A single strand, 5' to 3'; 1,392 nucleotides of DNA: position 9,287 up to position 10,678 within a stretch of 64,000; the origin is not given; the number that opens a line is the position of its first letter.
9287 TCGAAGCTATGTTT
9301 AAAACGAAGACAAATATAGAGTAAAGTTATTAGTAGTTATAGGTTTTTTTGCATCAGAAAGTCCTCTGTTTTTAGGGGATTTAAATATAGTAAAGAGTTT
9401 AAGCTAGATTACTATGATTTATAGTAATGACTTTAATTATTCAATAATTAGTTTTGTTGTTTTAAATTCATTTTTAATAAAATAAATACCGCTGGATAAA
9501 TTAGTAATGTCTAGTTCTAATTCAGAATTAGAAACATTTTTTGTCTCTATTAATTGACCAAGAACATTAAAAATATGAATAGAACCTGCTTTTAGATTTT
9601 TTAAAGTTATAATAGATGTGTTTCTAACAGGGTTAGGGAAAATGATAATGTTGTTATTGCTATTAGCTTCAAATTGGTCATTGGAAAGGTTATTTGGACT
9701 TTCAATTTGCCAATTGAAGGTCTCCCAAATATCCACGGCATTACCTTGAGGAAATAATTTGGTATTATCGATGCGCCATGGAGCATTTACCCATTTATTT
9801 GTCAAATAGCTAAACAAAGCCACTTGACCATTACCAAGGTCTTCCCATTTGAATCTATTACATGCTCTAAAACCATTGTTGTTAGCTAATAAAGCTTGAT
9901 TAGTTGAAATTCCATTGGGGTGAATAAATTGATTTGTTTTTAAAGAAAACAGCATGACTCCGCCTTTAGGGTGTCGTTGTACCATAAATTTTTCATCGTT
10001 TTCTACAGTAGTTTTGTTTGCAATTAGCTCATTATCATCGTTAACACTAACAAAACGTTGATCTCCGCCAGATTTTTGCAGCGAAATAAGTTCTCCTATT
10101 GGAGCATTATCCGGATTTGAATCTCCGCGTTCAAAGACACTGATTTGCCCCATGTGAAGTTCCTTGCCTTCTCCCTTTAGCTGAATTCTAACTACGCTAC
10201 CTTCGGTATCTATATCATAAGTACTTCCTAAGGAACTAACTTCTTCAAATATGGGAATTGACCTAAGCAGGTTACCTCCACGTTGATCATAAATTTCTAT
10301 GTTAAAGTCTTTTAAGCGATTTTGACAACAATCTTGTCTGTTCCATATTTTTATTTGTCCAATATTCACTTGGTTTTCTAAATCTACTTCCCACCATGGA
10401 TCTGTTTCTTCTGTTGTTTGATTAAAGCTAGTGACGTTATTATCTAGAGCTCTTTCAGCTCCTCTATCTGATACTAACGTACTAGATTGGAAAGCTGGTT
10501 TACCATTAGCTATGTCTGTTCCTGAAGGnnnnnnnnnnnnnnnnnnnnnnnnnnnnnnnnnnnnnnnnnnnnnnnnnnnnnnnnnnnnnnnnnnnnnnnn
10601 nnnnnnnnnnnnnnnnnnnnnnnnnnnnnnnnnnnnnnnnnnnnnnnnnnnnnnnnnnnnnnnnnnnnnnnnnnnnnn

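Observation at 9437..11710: T9SS beta-helix enzyme that fits no CAZy family I recognise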

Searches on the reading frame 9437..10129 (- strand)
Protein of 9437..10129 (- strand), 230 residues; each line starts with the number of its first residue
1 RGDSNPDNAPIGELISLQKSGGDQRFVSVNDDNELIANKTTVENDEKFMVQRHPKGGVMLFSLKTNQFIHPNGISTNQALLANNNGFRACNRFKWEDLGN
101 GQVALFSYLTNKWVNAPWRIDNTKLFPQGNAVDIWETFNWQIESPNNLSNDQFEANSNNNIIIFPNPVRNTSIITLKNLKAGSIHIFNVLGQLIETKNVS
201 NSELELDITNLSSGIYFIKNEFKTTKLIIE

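Call 35: search_solved_structures(query=window:9437-10129:-, max_evalue=10, show_alignments=2)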
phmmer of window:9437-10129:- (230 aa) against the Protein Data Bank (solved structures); distinct sequences matched with E-value up to 10: 14.
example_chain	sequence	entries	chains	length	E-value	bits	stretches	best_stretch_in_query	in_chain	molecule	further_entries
8glj_D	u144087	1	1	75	5e-05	26.3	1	160-219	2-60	Por secretion system C-terminal sorting domain-containing protein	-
8glk_D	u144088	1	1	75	0.00037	23.5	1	161-225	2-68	Endonuclease I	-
3snv_A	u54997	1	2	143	0.032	17.1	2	20-122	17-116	Symfoil-4T/Permutation #1 synthetic protein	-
7pzj_A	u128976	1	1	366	0.036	17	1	153-228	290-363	Lipase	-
8h97_A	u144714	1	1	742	0.065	16.1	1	134-219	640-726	Beta-agarase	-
3p6j_A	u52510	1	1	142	0.23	14.3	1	14-114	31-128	de novo designed beta-trefoil architecture with symmetric primary structure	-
3q7w_A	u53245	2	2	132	0.26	14.2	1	23-122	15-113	de novo designed beta-trefoil architecture with symmetric primary structure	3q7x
4f34_A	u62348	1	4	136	0.43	13.5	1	18-123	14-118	de novo protein Symfoil-4V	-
3o4b_A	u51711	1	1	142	0.52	13.2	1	18-122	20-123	de novo designed beta-trefoil architecture with symmetric primary structure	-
3p6i_A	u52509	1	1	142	0.63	12.9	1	15-113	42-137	de novo designed beta-trefoil architecture with symmetric primary structure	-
3o49_A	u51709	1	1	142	0.64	12.9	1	22-113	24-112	de novo designed beta-trefoil architecture with symmetric primary structure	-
3o4a_A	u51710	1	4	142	0.78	12.6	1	22-113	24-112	de novo designed beta-trefoil architecture with symmetric primary structure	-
3o4d_A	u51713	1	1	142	1.2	12.1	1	18-122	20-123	de novo designed beta-trefoil architecture with symmetric primary structure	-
2yny_A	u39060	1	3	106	1.3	11.9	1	184-228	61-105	GENERAL CONTROL PROTEIN GCN4, PUTATIVE INNER MEMBRANE PROTEIN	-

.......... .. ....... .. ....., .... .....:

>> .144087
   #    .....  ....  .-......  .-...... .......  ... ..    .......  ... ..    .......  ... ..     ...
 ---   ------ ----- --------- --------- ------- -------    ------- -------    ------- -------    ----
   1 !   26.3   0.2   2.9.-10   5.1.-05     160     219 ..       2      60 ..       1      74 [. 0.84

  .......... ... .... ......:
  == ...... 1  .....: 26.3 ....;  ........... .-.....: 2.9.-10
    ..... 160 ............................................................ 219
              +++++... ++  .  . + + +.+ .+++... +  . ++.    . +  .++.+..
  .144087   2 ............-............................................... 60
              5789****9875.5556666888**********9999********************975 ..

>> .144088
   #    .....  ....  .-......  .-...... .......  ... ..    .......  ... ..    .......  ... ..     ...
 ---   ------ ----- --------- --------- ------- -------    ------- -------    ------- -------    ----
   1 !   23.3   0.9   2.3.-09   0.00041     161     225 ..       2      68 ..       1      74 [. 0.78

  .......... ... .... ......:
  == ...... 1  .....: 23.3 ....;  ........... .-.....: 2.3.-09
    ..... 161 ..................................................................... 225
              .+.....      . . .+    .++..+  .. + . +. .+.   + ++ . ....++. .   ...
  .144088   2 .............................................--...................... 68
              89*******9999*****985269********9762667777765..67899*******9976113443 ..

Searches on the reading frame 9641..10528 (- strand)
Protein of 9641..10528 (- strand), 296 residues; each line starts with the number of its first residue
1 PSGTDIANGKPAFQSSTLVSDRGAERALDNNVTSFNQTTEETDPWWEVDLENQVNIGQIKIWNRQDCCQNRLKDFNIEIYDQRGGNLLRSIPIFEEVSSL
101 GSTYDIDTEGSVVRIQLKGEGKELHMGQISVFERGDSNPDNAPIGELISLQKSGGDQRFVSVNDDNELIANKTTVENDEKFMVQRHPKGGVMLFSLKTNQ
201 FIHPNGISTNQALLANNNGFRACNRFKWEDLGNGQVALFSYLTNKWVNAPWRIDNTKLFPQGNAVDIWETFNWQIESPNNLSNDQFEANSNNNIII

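Call 68: predict_structure(alignment_id=A4)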
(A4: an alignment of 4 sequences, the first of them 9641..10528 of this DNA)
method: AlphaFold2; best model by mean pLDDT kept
length: 296 residues; sequences in the alignment: 4
mean_pLDDT: 47.4   pTM: 0.40
mean pLDDT of the five models: 47.4, 43.6, 42.7, 41.4, 37.1
residues with pLDDT >= 90: 6; 70-90: 47; 50-70: 52; < 50: 191
segments of 3 or more residues with pLDDT < 50: 1-42, 66-69, 136-194, 196-200, 202-225, 241-244, 248-296
pLDDT, mean of each block of 10 residues (from residue 1): 27 23 24 30 63 76 56 80 83 77 82 72 58 54 41 31 29 35 38 46 37 27 46 52 48 34 38 36 37 34
secondary structure, 60 per line:
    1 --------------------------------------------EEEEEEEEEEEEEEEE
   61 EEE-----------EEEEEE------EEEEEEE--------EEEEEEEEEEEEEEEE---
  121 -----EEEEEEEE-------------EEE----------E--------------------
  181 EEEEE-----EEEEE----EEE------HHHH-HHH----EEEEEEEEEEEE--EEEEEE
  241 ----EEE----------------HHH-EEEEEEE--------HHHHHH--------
elements in order: E45-63 E75-80 E87-93 E102-117 E126-133 E147-149 E181-185 E191-195 E200-202 H209-212 E221-232 E235-240 E245-247 E268-274 H283-288
